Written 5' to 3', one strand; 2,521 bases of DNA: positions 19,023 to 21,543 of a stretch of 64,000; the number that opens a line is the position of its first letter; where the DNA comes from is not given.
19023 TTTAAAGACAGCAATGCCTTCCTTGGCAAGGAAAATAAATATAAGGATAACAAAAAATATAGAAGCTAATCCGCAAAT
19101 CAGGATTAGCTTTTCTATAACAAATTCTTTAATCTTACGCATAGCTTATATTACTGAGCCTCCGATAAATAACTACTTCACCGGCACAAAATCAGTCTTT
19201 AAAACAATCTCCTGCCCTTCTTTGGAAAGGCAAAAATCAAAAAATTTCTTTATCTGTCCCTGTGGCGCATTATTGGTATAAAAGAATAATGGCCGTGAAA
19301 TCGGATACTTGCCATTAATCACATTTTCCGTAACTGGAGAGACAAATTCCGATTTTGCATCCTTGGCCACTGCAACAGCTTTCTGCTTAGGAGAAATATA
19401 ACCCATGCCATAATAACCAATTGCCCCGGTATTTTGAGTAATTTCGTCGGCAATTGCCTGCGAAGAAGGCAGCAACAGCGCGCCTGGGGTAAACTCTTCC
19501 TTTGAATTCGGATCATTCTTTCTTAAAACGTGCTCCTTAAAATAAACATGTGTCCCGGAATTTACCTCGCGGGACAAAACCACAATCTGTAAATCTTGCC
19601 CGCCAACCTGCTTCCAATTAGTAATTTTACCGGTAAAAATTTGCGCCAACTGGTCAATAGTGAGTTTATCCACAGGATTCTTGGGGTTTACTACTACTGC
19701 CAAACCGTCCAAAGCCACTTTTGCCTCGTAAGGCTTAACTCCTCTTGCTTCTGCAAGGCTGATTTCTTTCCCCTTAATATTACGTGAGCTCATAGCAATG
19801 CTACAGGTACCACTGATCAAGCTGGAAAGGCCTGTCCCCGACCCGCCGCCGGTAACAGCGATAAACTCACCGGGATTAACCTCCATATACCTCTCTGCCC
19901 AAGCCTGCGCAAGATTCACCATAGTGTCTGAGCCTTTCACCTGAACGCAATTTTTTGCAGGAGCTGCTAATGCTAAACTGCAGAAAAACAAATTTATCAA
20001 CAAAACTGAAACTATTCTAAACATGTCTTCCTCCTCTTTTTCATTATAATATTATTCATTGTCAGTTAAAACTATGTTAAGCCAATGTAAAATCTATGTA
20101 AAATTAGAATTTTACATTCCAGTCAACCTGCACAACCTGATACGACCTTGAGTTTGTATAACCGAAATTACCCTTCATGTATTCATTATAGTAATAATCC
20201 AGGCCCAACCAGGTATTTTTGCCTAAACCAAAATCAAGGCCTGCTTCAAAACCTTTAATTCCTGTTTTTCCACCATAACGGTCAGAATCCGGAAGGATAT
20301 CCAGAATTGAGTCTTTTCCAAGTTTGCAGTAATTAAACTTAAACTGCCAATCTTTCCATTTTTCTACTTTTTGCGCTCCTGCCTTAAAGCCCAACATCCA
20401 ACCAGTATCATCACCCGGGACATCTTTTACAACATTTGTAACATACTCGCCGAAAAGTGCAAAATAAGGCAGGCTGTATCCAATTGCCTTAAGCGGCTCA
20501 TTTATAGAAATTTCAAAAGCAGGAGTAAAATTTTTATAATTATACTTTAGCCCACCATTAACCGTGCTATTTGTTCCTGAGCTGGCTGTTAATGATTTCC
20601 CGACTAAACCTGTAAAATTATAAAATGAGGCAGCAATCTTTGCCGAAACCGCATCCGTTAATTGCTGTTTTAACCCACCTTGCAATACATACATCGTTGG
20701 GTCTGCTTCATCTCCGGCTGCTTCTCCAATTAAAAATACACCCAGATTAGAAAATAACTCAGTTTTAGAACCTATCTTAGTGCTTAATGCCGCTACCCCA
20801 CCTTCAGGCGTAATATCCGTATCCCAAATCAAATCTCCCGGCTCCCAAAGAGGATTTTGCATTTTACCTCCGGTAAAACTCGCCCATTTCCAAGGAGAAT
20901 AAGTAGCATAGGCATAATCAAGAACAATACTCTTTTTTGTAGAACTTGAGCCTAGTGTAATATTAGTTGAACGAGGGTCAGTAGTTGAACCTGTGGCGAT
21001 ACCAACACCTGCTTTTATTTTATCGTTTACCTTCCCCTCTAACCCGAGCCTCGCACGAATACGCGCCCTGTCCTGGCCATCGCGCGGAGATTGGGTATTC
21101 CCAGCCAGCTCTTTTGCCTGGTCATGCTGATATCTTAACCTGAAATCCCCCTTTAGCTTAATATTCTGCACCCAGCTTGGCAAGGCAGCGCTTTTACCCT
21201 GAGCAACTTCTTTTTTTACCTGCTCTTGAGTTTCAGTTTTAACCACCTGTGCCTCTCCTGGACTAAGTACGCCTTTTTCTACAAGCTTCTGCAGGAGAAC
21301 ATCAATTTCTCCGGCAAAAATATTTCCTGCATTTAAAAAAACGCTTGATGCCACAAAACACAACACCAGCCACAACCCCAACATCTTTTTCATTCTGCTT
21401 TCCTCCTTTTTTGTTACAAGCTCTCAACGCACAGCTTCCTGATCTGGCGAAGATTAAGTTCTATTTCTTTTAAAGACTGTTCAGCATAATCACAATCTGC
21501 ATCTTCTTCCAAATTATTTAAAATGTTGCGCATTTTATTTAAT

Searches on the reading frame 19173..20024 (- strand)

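Call 9: search_protein_families(library=ncbifam, proteins=[window:19173-20024:-])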
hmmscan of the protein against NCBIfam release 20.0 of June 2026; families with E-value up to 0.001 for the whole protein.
window:19173-20024:- (283 aa): 3 families
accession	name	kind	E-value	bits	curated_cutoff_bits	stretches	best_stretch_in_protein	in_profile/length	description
TIGR02136.1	ptsS_2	subfamily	1.7e-78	263.8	206.6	1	26-281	40-294/295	phosphate ABC transporter substrate-binding protein PstS family protein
TIGR00975.1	3a0107s03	equivalog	1e-15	57.7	205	1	30-235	4-225/315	phosphate ABC transporter substrate-binding protein PstS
TIGR04505.1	PtsS_plasma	equivalog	8.9e-11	41.8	175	1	134-266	193-332/334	phosphate ABC transporter substrate-binding protein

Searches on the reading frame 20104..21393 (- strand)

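Call 86: search_protein_families(library=pfam, proteins=[window:20104-21393:-])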
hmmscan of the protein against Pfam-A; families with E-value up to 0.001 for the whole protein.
window:20104-21393:- (429 aa): 2 families
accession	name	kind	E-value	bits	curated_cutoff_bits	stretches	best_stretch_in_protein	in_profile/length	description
PF16930.11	Porin_5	-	1.7e-55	189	22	3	104-278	156-343/535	Putative porin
PF07396.17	Porin_O_P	-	0.0002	21.2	20.9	1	97-180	16-90/370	Phosphate-selective porin O and P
